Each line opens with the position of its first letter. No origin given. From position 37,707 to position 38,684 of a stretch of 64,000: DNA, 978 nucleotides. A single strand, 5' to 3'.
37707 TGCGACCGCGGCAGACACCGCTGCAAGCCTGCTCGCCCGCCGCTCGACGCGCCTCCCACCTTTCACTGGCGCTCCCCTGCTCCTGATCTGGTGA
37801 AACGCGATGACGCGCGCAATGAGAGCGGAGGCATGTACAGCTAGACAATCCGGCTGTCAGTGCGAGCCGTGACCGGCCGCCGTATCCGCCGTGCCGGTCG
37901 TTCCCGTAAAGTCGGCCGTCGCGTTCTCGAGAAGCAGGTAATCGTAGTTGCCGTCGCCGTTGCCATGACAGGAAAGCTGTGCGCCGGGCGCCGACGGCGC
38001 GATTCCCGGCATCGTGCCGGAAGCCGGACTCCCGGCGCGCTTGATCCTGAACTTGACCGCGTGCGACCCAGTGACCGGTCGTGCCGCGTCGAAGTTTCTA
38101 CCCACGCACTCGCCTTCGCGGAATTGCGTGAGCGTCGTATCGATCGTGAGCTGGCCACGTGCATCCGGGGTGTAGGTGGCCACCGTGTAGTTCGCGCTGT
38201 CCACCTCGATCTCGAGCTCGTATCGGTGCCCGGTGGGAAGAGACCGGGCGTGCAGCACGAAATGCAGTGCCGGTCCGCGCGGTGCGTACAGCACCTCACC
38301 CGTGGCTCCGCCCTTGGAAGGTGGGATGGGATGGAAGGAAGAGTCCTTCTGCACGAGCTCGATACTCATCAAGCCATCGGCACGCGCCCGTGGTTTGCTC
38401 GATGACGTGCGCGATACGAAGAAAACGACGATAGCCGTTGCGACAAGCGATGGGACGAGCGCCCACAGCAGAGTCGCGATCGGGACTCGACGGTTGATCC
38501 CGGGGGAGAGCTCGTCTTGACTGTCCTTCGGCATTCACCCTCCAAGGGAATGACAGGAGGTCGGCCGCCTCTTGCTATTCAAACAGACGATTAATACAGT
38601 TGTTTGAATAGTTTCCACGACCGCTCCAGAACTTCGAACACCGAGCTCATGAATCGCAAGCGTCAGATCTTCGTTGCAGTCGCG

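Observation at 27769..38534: Glycan-handling cluster organised around three paralogous small exported proteins of unrecognised family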

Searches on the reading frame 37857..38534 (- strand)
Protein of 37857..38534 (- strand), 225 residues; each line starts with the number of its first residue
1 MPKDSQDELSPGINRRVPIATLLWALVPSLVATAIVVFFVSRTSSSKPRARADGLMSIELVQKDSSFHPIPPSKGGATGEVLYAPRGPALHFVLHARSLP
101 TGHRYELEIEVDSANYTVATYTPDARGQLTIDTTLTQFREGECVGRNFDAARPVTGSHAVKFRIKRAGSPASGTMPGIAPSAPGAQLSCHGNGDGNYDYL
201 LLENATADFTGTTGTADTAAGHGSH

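Call 4: search_protein_families(library=pfam, proteins=[window:37857-38534:-], max_evalue=0.1)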
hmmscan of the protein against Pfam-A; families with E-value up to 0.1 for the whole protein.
window:37857-38534:- (225 aa): 1 family
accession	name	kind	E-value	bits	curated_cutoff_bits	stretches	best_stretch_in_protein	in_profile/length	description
PF14030.11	DUF4245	-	0.04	14.4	30.1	1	22-73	9-59/165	Protein of unknown function (DUF4245)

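Call 10: search_protein_families(library=ncbifam, proteins=[window:37857-38534:-], max_evalue=0.1)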
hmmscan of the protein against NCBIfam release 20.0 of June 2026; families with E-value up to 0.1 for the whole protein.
window:37857-38534:- (225 aa): 1 family
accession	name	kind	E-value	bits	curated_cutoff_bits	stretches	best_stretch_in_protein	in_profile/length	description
NF052375.1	antisigma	equivalog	0.0011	19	100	1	20-107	83-168/217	anti-sigma factor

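Call 20: predict_structure(alignment_id=A2)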
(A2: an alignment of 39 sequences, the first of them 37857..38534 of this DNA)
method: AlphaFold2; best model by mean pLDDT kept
length: 225 residues; sequences in the alignment: 39
mean_pLDDT: 84.1   pTM: 0.73
mean pLDDT of the five models: 84.1, 83.4, 81.8, 78.3, 76.2
residues with pLDDT >= 90: 132; 70-90: 51; 50-70: 20; < 50: 22
segments of 3 or more residues with pLDDT < 50: 3-14, 218-225
pLDDT, mean of each block of 10 residues (from residue 1): 41 52 72 73 71 95 90 93 97 97 96 95 97 97 87 97 95 88 86 93 91 65 44
secondary structure, 60 per line:
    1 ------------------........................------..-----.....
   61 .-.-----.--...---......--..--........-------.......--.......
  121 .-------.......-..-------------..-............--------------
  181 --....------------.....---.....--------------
elements in order: H19-42 E56-61 E78-83 E90-97 E105-111 E114-121 E129-135 E155-166 H183-186 E199-203 E207-211
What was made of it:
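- Checked: AF2 models P3 with a TM helix at residues 19-42 and a confident beta-sandwich at 56-211, mean pLDDT 84 (call 20).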

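Call 22: search_protein_representatives(alignment_id=A2)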
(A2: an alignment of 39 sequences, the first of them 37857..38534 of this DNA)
Query: 39 sequences, 206 profile positions. Proteins with E-value up to 0.001 (for the whole library): 76; up to 1e-10: 61; up to 1e-30: 34. The best 76 are listed.
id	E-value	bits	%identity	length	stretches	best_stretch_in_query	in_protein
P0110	3.1e-90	317.5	-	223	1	3-205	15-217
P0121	4.2e-59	215.8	-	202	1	27-201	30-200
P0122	7.7e-58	211.7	-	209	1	5-201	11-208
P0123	1.5e-56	207.5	-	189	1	18-202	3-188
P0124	2.0e-56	207.1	-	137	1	92-200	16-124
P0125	2.6e-56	206.7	-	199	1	11-199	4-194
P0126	2.9e-55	203.3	-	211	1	5-195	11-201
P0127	3.8e-55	202.9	-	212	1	4-204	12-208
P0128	1.7e-48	181.2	-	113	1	99-205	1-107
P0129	3.5e-48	180.1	-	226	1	62-203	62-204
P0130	3.9e-47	176.7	-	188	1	21-202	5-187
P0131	6.7e-44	166.2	-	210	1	4-200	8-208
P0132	1.1e-43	165.4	-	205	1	10-202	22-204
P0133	6.8e-42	159.6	-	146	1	60-202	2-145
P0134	7.4e-42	159.5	-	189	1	21-201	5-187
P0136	7.3e-41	156.2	-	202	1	35-202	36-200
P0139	4.0e-39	150.6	-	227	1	38-196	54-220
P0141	1.3e-35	139.1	-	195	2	19-161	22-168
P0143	3.1e-34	134.6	-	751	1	38-201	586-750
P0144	4.2e-34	134.2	-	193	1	11-202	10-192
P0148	1.8e-31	125.6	-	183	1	19-156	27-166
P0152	5.8e-31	123.9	-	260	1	30-204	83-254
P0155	1.1e-28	116.5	-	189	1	40-166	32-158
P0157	5.0e-26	107.8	-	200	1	36-198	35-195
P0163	1.6e-23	99.6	-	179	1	43-196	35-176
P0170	2.3e-21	92.6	-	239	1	79-199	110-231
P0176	2.8e-15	72.7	-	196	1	6-154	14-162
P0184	2.2e-06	43.6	-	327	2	51-124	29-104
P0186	8.7e-06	41.7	-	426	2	47-120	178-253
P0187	1.4e-05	41.0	-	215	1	76-149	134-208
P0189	8.9e-05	38.4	-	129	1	40-122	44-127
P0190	1.5e-04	37.7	-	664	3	54-96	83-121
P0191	2.6e-04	36.9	-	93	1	22-103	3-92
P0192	2.6e-04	36.9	-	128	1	11-98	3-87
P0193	3.0e-04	36.7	-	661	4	72-114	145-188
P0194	3.1e-04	36.6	-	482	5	85-123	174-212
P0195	4.9e-04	36.0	-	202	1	15-131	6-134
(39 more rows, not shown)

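Call 24: fold_search(model_id=the predicted structure, library=pdb)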
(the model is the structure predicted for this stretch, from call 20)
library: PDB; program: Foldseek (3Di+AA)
matches with E <= 10: 1110; with E <= 0.001: 0
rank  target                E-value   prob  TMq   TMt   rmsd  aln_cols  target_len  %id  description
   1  3t6q_C                3.2e-02  0.30  0.19  0.25  10.2       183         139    6  Crystal structure of mouse RP105/MD-1 complex (released 2011-11-09)
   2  1hzk_MODEL_1_A        4.3e-02  0.92  0.26  0.46   8.4       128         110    9  SOLUTION STRUCTURES OF C-1027 APOPROTEIN AND ITS COMPLEX WITH THE AROMATIZED CHROMOPHORE (released 2001-05-23)
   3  3mnd_A                4.8e-02  0.85  0.30  0.42   9.2       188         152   11  Crystallographic analysis of the cystosolic cu/zn Superoxide dismutase from taenia solium (released 2011-09-28)
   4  5tf0_B                5.1e-02  0.85  0.22  0.08   6.6        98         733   11  Crystal Structure of Glycosil Hydrolase Family 3 N-Terminal Domain Protein from Bacteroides intestinalis (released 2016-10-05)
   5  9dnm_A                5.1e-02  0.66  0.27  0.16  11.1       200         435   11  Structure of rat beta-arrestin 1 bound to allosteric inhibitor (released 2025-01-22)
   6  7ui8_A                5.1e-02  0.44  0.17  0.31  16.6       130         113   12  Intramolecular ester bond-containing repeat domain from E. columbae adhesin (split and religated) (released 2023-04-05)
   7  2mcm                  5.4e-02  0.98  0.28  0.50   3.9        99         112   14  MACROMOMYCIN (released 1993-01-15)
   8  4jw3_A                6.0e-02  0.97  0.27  0.48   4.2        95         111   14  Selection of specific protein binders for pre-defined targets from an optimized library of artificial helicoidal repea (released 2013-09-25)
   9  7ypp_E                6.3e-02  0.89  0.32  0.42   8.0       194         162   11  Structural basis of a superoxide dismutase from a tardigrade, Ramazzottius varieornatus strain YOKOZUNA-1. (released 2023-07-26)
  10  4zob_A                6.6e-02  0.57  0.23  0.09   8.6       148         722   10  Crystal Structure of beta-glucosidase from Listeria innocua in complex with gluconolactone (released 2016-05-18)
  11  1e9o_B                7.4e-02  0.84  0.31  0.43   8.4       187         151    9  Crystal structure of bovine SOD - 1 of 3 (released 2000-12-03)
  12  2kl6_MODEL_1_A        7.8e-02  0.90  0.26  0.47   7.9       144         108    9  Solution NMR structure of the CARDB domain of PF1109 from Pyrococcus furiosus. Northeast Structural Genomics C (released 2009-08-25)
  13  4izl_C                8.7e-02  0.09  0.14  0.13  18.7       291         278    8  Structure Of The N248A Mutant of the PANTON-VALENTINE LEUCOCIDIN S Component from STAPHYLOCOCCUS AUREUS (released 2014-01-29)
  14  4bd4_A                9.1e-02  0.96  0.31  0.59   8.2       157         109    9  Monomeric Human Cu,Zn Superoxide dismutase, loops IV and VII deleted, apo form, mutant H43F (released 2013-02-27)
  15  4xcr_A                9.6e-02  0.93  0.30  0.56   9.0       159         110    9  Monomeric Human Cu,Zn Superoxide dismutase, loops IV and VII deleted, apo form, mutant I35A (released 2016-01-20)
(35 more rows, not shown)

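Call 28: find_related_loci(query=A2, collection=genome_contigs, flank=8000)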
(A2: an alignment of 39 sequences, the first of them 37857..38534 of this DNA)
Query A2 (225 aa) in genome_contigs; peptide patterns used: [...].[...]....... (x = any residue, [..] = any of these).
103 stretches matched a pattern; 33 encode a relative of the query (tblastn E <= 1e-3); 31 distinct loci.
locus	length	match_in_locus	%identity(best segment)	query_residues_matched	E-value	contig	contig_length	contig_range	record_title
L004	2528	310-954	74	1-215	5e-110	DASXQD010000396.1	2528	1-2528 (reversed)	MAG TPA_asm: Gemmatimonadaceae bacterium isolate SMAG_U5425 k141_3405876, whole genome shotgun sequence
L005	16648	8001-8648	64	1-216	2e-81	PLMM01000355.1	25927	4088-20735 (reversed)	MAG: Gemmatimonadetes bacterium isolate fen_1250 73.20120800_E2X.75_contig_3090, whole genome shotgun sequence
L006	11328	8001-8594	62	16-213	9e-80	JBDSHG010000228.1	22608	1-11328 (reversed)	MAG: Gemmatimonadaceae bacterium isolate cluster1_bin.270 k127_1862690, whole genome shotgun sequence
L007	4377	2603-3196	62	16-213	2e-79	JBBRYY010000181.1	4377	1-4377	MAG: Gemmatimonadales bacterium isolate metawrap_la5_1 metawrap_la5_1_K_511576_L_4377_cov_30.1452, whole genome shotgun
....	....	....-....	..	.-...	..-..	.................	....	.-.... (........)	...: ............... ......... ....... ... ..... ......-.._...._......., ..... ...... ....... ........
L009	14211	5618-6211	59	16-213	2e-75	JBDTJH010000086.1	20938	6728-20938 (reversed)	MAG: Gemmatimonadaceae bacterium isolate cluster2_bin.48 k127_5688529, whole genome shotgun sequence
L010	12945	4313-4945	58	1-211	5e-72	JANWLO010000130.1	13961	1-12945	MAG: Gemmatimonadaceae bacterium isolate CRAIB_MAG122 c_000000066760, whole genome shotgun sequence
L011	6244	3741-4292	57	31-212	2e-63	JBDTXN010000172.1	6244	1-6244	MAG: Gemmatimonadota bacterium isolate cluster4_bin.117 NODE_44803_length_6244_cov_9.288577, whole genome shotgun sequen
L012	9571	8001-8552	57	31-212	3e-62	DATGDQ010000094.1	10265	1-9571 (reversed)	MAG TPA_asm: Gemmatimonadaceae bacterium isolate SMAG_U9678 k141_428404, whole genome shotgun sequence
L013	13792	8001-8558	55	31-213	5e-62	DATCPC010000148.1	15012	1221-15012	MAG TPA_asm: Gemmatimonadaceae bacterium isolate SMAG_U7217 k141_372241, whole genome shotgun sequence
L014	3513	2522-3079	54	31-213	1e-60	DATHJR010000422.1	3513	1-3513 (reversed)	MAG TPA_asm: Gemmatimonadaceae bacterium isolate SMAG_U12557 k141_51903, whole genome shotgun sequence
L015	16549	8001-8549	54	33-212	2e-60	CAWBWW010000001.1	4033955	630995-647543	MAG: uncultured Gemmatimonadaceae bacterium isolate MFD04580.bin.2.10 genome assembly, contig: contig_15483, whole genom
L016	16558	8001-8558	53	30-212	1e-57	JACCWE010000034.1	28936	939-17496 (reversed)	MAG: Gemmatimonadaceae bacterium isolate MGR_bin144 SD2897-2912_k127_4230961, whole genome shotgun sequence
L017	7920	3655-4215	53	31-215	8e-58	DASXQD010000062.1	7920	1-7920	MAG TPA_asm: Gemmatimonadaceae bacterium isolate SMAG_U5425 k141_1750155, whole genome shotgun sequence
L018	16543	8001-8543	54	36-212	2e-57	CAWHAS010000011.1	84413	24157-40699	MAG: uncultured Gemmatimonadaceae bacterium isolate MFD04967.bin.2.37 genome assembly, contig: contig_51466, whole genom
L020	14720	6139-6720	48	24-213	5e-52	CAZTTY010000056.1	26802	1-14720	MAG TPA_asm: uncultured Gemmatimonadaceae bacterium isolate SRP263527_co2_25 genome assembly, contig: NODE_1385_length_2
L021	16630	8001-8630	45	5-211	7e-52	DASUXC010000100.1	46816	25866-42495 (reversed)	MAG TPA_asm: Gemmatimonadaceae bacterium isolate SMAG_U1859 k141_492447, whole genome shotgun sequence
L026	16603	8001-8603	46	26-223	3e-46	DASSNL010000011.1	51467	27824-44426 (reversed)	MAG TPA_asm: Gemmatimonadaceae bacterium isolate SMAG_U1224 k141_507352, whole genome shotgun sequence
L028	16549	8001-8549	44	24-209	3e-42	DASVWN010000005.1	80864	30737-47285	MAG TPA_asm: Gemmatimonadaceae bacterium isolate SMAG_U2549 k141_1131043, whole genome shotgun sequence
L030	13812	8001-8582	39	20-212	4e-36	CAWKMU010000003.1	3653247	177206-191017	MAG: uncultured Gemmatimonadales bacterium isolate MFD00731.bin.2.174 genome assembly, contig: contig_481, whole genome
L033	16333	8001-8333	30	89-201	7e-9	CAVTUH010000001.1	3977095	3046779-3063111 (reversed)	MAG: uncultured Gemmatimonadales bacterium isolate MFD05377.bin.1.62 genome assembly, contig: contig_37053, whole genome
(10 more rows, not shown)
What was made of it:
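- Tried and rejected: I repeated it with A2 (call 28).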

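Call 33: find_homologous_proteins(query=P0143, max_evalue=1e-10)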
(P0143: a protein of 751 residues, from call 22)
Query P0143 (751 aa): 8000 proteins with E <= 1e-10 among 8000 candidates; the best 120 are listed.
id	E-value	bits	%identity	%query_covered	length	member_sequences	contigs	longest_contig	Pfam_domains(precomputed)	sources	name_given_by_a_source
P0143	0.0e+0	1722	100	100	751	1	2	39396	PF13632.13,PF13506.14,PF13641.13,PF00535.33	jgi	jgi:cellulose synthase/poly-beta-1,6-N-acetylglucosamine synthase-like glycosyltransferase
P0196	0.0e+0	1070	65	100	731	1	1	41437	PF13632.13,PF13506.14,PF13641.13,PF00535.33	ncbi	-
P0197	0.0e+0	1052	64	100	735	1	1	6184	PF13632.13,PF13506.14,PF13641.13,PF00535.33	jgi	jgi:cellulose synthase/poly-beta-1,6-N-acetylglucosamine synthase-like glycosyltransferase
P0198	0.0e+0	1036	63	100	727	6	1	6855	PF13632.13,PF13506.14,PF13641.13,PF00535.33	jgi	jgi:cellulose synthase/poly-beta-1,6-N-acetylglucosamine synthase-like glycosyltransferase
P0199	0.0e+0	1029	62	100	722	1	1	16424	PF13632.13,PF13506.14,PF13641.13,PF00535.33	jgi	jgi:cellulose synthase/poly-beta-1,6-N-acetylglucosamine synthase-like glycosyltransferase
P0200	0.0e+0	1025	61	99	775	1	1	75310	PF13632.13,PF13506.14,PF13641.13,PF00535.33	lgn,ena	-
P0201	7.9e-294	995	70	67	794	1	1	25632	PF13632.13,PF13506.14,PF13641.13,PF00535.33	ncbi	ncbi:MAG: glycosyltransferase [Gemmatimonadota bacterium]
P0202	6.6e-252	856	61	85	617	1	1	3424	PF13632.13,PF13506.14,PF13641.13,PF00535.33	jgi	jgi:cellulose synthase/poly-beta-1,6-N-acetylglucosamine synthase-like glycosyltransferase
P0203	9.4e-245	833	74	65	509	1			PF13632.13,PF13506.14,PF13641.13,PF00535.33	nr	nr:glycosyltransferase [Gemmatimonadota bacterium]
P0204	3.9e-244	831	52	99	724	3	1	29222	PF13632.13,PF13506.14,PF13641.13,PF00535.33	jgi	jgi:cellulose synthase/poly-beta-1,6-N-acetylglucosamine synthase-like glycosyltransferase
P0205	2.1e-242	825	54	99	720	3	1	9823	PF13632.13,PF13506.14,PF13641.13,PF00535.33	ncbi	-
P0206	2.7e-242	824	53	99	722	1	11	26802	PF13632.13,PF13506.14,PF13641.13,PF00535.33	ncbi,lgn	-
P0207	5.4e-242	823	52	99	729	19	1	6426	PF13632.13,PF13506.14,PF13641.13,PF00535.33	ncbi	ncbi:MAG TPA: glycosyltransferase [Gemmatimonadaceae bacterium]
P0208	2.0e-241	822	52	99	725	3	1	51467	PF13632.13,PF13506.14,PF13641.13,PF00535.33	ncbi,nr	ncbi:MAG TPA: glycosyltransferase [Gemmatimonadaceae bacterium]|nr:glycosyltransferase [Gemmatimonad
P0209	7.1e-241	820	52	99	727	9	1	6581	PF13632.13,PF13506.14,PF13641.13,PF00535.33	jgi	jgi:cellulose synthase/poly-beta-1,6-N-acetylglucosamine synthase-like glycosyltransferase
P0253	3.5e-181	622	56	65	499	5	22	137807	PF13632.13,PF13506.14,PF13641.13,PF00535.33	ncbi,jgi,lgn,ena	jgi:cellulose synthase/poly-beta-1,6-N-acetylglucosamine synthase-like glycosyltransferase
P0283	2.1e-166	574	51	66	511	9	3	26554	PF13632.13,PF13506.14,PF13641.13,PF00535.33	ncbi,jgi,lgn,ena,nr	ncbi:MAG TPA: glycosyltransferase [Bacteroidetes bacterium]|nr:glycosyltransferase [Bacteroidota bac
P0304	1.8e-164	567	51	64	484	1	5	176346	PF13632.13,PF13506.14,PF13641.13,PF00535.33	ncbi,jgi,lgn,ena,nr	ncbi:MAG: glycosyltransferase [Ignavibacteria bacterium]|nr:glycosyltransferase [Ignavibacteria bact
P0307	2.3e-164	567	51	65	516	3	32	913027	PF13632.13,PF13506.14,PF13641.13,PF00535.33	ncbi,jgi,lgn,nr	ncbi:MAG: hypothetical protein DKINENOH_02502 [bacterium]|nr:hypothetical protein [bacterium] MCK655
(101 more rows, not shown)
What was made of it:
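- On BcsB (cellulose synthase periplasmic subunit), for P1: At least 38 fusion clusters (call 33).
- At least 38 clusters of 697-794-aa GT2-P fusions exist (call 33). There are repeated gene fusions (call 33).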

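Call 49: predict_structure(alignment_id=A4)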
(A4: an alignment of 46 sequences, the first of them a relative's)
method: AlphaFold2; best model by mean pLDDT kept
length: 729 residues; sequences in the alignment: 46
mean_pLDDT: 80.0   pTM: 0.66
mean pLDDT of the five models: 80.0, 79.5, 78.6, 77.5, 77.5
residues with pLDDT >= 90: 327; 70-90: 257; 50-70: 38; < 50: 107
segments of 3 or more residues with pLDDT < 50: 418-425, 487-567, 689-704
pLDDT, mean of each block of 10 residues (from residue 1): 83 92 92 87 85 96 89 96 97 93 97 96 89 96 92 95 96 89 82 88 92 82 97 88 95 92 86 89 94 96 94 93 93 82 73 84 84 85 91 93 80 61 51 83 96 90 90 91 58 30 28 27 31 39 31 29 45 86 79 88 88 88 92 87 85 81 72 93 68 31 57 88 86
secondary structure, 60 per line:
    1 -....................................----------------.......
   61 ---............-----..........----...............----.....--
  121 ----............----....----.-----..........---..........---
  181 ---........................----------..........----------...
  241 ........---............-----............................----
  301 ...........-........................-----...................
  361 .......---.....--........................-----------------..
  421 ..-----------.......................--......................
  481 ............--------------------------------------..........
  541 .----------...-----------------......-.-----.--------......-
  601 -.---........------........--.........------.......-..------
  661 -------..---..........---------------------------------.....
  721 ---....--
elements in order (helices of 4 or more, strands of 3 or more residues): H2-37 E54-60 H64-75 E84-90 H95-109 E114-118 H125-136 E141-144 H155-164 E168-177 H184-207 E218-221 H222-227 H238-248 E252-263 H269-296 H301-311 H313-336 H342-367 H371-375 H378-401 H419-422 H434-456 H459-492 H531-541 E572-577 E594-599 E606-613 E620-627 E630-638 E645-651 E673-682 E716-720 E724-727
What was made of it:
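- AF2 of the fusion gave a disordered 80-residue linker and pTM 0.66, so there is no confident docking (call 49). They could only contact periplasmic loops, and the modelled GT2 has very short periplasmic loops (call 49).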

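Call 53: search_protein_families(library=pfam, proteins=[L026:9229-12189:+, L020:7096-8997:+, L028:6399-8129:-, L028:8598-9815:-, L028:9613-11313:+, L030:4833-6680:-, L033:8561-10150:-, L033:3478-5301:-, L021:10906-12609:-, L021:9719-10909:-], max_evalue=0.01)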
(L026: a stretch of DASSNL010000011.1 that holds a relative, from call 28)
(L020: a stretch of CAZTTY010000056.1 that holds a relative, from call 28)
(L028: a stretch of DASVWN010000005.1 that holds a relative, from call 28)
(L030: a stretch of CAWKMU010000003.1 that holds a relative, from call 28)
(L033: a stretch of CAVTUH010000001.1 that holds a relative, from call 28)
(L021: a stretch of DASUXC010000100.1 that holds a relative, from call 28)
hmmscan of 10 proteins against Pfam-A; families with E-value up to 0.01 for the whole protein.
L026:9229-12189:+ (986 aa): 2 families
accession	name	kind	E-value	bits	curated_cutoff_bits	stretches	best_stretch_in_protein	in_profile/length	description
PF19313.5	DUF5916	-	7.8e-64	216.8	22.6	1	337-984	2-563/572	Domain of unknown function (DUF5916)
PF06452.16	CBM9_1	-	1.1e-06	29.2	23.4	1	135-298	1-146/185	Carbohydrate family 9 binding domain-like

L020:7096-8997:+ (633 aa): 1 family
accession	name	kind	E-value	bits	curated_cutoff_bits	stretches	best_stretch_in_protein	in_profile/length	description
PF02366.24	PMT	-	8.2e-06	26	22.7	1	219-299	82-166/245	Dolichyl-phosphate-mannose-protein mannosyltransferase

L028:6399-8129:- (576 aa): 0 families

L028:8598-9815:- (405 aa): 2 families
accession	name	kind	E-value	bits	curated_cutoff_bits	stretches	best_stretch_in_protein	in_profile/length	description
PF13091.12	PLDc_2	-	8.4e-37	126.4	27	2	270-391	7-131/132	PLD-like domain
PF00614.28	PLDc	-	1.2e-07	31.8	21.9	0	154-172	4-22/28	Phospholipase D Active site motif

L028:9613-11313:+ (566 aa): 4 families
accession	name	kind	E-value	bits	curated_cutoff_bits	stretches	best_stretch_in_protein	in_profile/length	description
PF00282.25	Pyridoxal_deC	-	8.7e-69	232.5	27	1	149-500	13-374/375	Pyridoxal-dependent decarboxylase conserved domain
PF00155.27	Aminotran_1_2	-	3.6e-06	26.9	19.7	1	269-368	93-194/361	Aminotransferase class I and II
PF05889.19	SepSecS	-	0.0023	17.2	21.1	1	270-422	105-254/389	O-phosphoseryl-tRNA(Sec) selenium transferase, SepSecS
PF00266.25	Aminotran_5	-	0.0047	16.4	21.5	1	237-362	65-178/371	Aminotransferase class-V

L030:4833-6680:- (615 aa): 0 families

L033:8561-10150:- (529 aa): 0 families

L033:3478-5301:- (607 aa): 0 families

L021:10906-12609:- (567 aa): 0 families

L021:9719-10909:- (396 aa): 2 families
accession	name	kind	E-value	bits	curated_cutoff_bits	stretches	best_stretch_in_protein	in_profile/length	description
PF13091.12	PLDc_2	-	2.8e-35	121.5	27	2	255-375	8-131/132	PLD-like domain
PF00614.28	PLDc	-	2.5e-06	27.7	21.9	0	139-157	4-22/28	Phospholipase D Active site motif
